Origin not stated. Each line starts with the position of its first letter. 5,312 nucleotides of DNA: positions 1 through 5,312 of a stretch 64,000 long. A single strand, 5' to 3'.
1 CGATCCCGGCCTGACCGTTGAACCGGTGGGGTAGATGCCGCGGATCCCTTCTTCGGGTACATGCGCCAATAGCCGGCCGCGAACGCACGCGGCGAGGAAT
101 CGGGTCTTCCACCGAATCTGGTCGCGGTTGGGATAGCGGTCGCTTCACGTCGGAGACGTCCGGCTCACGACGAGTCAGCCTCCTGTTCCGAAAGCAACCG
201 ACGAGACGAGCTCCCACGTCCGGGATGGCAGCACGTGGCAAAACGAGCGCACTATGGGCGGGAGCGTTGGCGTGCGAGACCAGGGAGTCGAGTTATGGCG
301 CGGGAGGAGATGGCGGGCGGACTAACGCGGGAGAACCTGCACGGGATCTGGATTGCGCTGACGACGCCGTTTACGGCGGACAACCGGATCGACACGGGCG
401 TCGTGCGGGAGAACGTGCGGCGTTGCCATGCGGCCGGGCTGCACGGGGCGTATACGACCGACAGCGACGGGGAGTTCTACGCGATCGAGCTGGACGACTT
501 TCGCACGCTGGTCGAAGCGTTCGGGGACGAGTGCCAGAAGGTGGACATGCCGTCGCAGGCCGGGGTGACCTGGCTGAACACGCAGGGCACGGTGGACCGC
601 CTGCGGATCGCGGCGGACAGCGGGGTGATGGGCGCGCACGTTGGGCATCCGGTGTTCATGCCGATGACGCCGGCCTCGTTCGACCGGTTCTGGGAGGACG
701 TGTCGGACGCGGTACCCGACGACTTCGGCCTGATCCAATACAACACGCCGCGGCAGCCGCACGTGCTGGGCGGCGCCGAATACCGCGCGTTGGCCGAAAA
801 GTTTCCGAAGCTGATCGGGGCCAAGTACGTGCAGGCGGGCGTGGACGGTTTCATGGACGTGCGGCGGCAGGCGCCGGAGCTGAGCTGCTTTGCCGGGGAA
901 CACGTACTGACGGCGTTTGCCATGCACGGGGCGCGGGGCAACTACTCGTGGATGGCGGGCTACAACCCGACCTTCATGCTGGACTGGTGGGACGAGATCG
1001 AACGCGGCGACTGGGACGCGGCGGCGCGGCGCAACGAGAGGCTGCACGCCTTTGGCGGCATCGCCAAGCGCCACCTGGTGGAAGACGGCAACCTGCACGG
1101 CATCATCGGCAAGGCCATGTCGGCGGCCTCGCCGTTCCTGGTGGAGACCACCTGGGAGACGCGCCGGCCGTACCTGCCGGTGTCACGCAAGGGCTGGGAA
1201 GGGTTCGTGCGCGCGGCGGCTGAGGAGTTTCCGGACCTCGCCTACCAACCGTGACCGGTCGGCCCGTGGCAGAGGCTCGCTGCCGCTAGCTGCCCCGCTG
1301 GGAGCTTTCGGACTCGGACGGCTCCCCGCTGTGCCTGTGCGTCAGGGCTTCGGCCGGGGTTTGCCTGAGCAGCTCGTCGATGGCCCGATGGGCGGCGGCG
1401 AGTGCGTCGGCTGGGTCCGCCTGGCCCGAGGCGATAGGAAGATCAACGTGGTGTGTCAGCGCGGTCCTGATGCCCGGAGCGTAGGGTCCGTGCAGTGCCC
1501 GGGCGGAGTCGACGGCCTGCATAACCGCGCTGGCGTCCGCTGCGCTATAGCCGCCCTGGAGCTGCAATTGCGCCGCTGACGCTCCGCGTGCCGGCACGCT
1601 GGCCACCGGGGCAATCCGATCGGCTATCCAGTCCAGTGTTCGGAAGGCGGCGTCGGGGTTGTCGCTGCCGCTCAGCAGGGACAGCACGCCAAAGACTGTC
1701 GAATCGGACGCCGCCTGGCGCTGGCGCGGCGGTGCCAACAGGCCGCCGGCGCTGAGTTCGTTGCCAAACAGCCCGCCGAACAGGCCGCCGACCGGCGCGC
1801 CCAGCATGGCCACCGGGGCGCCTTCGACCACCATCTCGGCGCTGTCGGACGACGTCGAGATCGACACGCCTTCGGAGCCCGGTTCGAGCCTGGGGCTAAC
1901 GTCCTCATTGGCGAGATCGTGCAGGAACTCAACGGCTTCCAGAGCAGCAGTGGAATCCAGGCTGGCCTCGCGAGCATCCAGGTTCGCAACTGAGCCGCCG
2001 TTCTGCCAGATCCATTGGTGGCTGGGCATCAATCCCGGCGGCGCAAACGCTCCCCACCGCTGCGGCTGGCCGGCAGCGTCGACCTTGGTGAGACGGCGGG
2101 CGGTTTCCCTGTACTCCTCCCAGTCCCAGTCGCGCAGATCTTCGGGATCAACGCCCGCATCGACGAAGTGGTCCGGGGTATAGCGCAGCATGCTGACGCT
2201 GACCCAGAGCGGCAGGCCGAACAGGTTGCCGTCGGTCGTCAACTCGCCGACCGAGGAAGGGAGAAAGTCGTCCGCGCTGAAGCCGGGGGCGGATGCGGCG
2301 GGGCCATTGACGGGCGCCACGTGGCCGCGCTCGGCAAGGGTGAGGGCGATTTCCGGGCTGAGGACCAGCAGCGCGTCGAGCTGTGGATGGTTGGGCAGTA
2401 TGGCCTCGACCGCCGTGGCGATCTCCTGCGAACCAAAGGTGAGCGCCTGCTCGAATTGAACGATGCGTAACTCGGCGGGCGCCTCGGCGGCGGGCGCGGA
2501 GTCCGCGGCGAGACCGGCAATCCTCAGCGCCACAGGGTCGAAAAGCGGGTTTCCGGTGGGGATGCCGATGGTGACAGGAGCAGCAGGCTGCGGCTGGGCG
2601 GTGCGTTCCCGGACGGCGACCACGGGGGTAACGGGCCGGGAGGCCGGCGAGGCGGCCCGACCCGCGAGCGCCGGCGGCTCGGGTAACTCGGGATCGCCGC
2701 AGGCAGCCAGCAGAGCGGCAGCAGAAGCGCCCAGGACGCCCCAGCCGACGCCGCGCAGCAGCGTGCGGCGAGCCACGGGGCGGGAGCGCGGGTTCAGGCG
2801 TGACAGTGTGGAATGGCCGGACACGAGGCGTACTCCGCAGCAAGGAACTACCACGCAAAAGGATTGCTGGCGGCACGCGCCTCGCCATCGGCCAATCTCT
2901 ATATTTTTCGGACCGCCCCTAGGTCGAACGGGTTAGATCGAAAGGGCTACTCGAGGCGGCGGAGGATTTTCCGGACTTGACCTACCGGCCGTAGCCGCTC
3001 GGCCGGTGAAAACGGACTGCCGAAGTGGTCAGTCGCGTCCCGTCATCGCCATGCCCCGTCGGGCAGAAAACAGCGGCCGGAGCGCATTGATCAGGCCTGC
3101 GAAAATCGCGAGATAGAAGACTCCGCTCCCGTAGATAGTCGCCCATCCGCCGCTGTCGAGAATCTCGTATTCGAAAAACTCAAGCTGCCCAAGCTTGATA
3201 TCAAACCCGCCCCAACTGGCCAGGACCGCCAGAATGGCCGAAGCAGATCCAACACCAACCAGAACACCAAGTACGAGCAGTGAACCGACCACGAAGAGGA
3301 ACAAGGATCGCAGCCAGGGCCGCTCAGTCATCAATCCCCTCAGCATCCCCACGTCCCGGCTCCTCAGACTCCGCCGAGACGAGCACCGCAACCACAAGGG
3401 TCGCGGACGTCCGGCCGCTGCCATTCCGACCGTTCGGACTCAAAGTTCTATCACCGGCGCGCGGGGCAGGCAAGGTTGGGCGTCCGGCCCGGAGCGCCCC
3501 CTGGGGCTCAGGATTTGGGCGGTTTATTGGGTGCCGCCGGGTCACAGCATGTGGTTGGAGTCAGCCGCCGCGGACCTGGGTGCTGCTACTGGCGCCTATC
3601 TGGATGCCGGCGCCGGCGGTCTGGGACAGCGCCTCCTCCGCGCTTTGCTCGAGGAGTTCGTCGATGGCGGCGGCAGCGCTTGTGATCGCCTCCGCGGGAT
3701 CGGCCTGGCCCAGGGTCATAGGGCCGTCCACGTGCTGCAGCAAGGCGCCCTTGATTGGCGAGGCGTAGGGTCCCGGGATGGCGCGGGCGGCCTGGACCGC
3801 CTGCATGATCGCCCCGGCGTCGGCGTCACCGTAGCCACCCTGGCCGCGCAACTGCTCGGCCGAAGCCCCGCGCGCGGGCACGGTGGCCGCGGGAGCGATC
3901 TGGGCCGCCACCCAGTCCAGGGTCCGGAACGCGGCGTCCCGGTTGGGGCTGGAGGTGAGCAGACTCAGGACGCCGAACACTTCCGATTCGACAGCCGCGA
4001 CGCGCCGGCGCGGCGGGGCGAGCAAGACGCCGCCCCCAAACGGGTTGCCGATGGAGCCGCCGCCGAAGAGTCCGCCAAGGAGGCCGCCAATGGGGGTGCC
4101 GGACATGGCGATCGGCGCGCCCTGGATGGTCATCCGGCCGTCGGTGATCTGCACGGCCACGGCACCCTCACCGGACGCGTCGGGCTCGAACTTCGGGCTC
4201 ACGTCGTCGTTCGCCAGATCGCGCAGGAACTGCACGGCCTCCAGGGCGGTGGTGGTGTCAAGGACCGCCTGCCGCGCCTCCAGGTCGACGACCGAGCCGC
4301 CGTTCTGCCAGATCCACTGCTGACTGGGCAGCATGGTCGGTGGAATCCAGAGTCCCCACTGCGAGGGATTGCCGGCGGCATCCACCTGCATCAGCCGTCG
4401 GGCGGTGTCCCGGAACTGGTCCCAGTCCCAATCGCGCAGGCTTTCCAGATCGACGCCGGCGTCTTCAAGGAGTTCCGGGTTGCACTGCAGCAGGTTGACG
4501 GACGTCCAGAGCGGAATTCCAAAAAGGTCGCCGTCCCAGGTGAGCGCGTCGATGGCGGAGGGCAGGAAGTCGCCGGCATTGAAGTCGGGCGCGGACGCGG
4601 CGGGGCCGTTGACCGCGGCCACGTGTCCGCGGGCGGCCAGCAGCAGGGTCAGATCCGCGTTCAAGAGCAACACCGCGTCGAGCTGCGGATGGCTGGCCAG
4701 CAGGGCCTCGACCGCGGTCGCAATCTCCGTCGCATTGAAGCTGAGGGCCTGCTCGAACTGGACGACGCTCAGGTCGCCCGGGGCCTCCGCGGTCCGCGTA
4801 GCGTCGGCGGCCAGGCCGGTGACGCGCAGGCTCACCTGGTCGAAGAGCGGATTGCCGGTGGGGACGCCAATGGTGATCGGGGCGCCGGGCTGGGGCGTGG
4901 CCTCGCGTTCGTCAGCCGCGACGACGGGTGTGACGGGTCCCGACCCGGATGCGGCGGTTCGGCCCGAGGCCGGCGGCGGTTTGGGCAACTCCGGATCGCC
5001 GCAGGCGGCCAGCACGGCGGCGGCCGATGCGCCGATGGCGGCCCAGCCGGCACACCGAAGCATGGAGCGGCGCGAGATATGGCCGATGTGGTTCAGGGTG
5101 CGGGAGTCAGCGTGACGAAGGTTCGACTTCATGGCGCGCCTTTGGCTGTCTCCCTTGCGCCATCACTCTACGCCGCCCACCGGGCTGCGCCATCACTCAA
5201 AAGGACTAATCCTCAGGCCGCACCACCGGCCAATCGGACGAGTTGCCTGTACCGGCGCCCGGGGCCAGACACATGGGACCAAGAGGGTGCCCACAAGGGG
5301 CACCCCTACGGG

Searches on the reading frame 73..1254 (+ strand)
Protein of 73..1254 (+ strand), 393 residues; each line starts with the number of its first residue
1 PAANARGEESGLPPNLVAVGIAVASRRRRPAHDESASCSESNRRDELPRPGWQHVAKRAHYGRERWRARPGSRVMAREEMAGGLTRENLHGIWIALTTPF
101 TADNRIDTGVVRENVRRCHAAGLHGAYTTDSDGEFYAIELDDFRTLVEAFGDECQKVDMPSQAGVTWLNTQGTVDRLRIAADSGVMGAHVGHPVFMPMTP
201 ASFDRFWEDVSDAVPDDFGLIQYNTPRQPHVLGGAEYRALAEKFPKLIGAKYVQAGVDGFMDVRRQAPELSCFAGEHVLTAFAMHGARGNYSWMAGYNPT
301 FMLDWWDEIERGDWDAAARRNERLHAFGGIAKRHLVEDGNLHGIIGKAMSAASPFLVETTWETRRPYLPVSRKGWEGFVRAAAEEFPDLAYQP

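Call 9: search_protein_families(library=pfam, proteins=[window:73-1254:+], max_evalue=0.001)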
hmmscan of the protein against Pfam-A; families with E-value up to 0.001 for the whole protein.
window:73-1254:+ (393 aa): 1 family
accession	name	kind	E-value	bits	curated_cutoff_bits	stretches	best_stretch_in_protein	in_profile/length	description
PF00701.28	DHDPS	-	1.5e-15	57.1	22.1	1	89-373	2-277/289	Dihydrodipicolinate synthetase family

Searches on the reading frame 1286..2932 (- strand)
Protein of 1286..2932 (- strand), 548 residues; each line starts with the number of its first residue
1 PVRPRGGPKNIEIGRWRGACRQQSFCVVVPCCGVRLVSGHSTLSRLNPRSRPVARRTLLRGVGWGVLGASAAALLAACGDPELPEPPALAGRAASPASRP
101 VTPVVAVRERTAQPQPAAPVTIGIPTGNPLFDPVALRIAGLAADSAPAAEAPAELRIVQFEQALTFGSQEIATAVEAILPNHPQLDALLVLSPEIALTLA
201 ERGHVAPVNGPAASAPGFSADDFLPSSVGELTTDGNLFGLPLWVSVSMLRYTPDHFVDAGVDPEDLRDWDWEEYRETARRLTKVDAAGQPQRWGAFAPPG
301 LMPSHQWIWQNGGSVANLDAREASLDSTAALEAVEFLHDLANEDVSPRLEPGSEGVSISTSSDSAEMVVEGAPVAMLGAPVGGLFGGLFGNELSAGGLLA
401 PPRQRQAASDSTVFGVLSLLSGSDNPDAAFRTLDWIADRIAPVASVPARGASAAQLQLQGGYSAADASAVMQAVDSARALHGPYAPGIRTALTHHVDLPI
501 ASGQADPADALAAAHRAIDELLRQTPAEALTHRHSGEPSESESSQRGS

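Call 9: search_protein_families(library=pfam, proteins=[window:1286-2932:-], max_evalue=0.001)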
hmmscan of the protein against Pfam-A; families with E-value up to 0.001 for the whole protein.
window:1286-2932:- (548 aa): 1 family
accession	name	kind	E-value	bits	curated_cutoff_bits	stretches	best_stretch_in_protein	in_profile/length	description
PF01547.30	SBP_bac_1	-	4.5e-08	33.9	26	1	192-437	58-301/307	Bacterial extracellular solute-binding protein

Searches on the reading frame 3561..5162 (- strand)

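Call 9: search_protein_families(library=pfam, proteins=[window:3561-5162:-], max_evalue=0.001)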
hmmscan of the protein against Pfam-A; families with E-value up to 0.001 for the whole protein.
window:3561-5162:- (533 aa): 2 families
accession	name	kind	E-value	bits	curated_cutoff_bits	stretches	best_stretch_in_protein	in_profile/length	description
PF01547.30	SBP_bac_1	-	2.6e-12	47.8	26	1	175-419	64-301/307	Bacterial extracellular solute-binding protein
PF13416.11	SBP_bac_8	-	1.7e-07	31.8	27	1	143-329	20-173/279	Bacterial extracellular solute-binding protein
